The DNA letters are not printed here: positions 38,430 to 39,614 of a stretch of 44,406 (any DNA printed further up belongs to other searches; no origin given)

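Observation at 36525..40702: Antibiotic-type 2,6-dideoxyhexose cassette embedded in a cell-surface glycan locus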

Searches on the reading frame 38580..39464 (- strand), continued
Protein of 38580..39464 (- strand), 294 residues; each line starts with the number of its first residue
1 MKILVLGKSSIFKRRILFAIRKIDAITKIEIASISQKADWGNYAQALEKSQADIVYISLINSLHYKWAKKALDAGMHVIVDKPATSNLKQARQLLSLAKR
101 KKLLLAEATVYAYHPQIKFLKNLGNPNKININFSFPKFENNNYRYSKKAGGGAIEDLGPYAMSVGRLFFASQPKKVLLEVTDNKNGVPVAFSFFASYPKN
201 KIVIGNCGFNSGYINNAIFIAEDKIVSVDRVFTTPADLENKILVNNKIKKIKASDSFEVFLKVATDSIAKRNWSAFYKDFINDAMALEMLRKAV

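Call 36: find_encoding_contigs(protein=P0137, flank=10000, max_places=2)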
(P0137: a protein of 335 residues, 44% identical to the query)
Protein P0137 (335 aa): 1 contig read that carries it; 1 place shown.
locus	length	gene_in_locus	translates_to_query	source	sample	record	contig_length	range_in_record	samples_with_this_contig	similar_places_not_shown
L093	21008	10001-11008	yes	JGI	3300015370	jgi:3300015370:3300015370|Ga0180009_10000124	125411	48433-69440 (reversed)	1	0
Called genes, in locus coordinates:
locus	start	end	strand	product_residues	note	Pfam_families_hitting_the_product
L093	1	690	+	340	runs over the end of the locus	PF13489:Methyltransf_23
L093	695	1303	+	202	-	PF13580:SIS_2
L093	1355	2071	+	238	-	PF00923:TAL_FSA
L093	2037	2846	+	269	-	PF03328:HpcH_HpaI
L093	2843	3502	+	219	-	PF00702:Hydrolase, PF13419:HAD_2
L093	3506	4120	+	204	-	PF25087:GMPPB_C (faint), PF00132:Hexapep, PF14602:Hexapep_2 (weak)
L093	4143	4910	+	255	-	PF02348:CTP_transf_3, PF12804:NTP_transf_3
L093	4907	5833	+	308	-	PF00389:2-Hacid_dh, PF02826:2-Hacid_dh_C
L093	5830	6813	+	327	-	PF13489:Methyltransf_23, PF05175:MTS (weak), PF13847:Methyltransf_31, PF08241:Methyltransf_11 (weak), PF08242:Methyltransf_12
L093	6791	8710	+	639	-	PF04932:Wzy_C (weak)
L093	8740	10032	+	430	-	PF03559:Hexose_dehydrat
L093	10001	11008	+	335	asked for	PF01408:GFO_IDH_MocA, PF22725:GFO_IDH_MocA_C3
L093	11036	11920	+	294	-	PF01073:3Beta_HSD (weak), PF01370:Epimerase, PF04321:RmlD_sub_bind, PF16363:GDP_Man_Dehyd, PF02719:Polysacc_synt_2, PF07993:NAD_binding_4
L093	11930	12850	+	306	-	PF00535:Glycos_transf_2, PF10111:Glyco_tranf_2_2, PF13641:Glyco_tranf_2_3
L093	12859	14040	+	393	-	PF13439:Glyco_transf_4, PF13579:Glyco_trans_4_4 (weak), PF00534:Glycos_transf_1, PF13692:Glyco_trans_1_4, PF13524:Glyco_trans_1_2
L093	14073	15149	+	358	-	PF13231:PMT_2 (weak)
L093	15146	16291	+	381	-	PF01041:DegT_DnrJ_EryC1, PF00155:Aminotran_1_2 (weak)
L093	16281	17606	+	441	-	PF00535:Glycos_transf_2, PF10111:Glyco_tranf_2_2 (weak), PF13641:Glyco_tranf_2_3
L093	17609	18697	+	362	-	PF13231:PMT_2 (weak)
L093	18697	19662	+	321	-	PF13524:Glyco_trans_1_2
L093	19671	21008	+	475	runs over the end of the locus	PF01943:Polysacc_synt, PF13440:Polysacc_synt_3, PF03023:MurJ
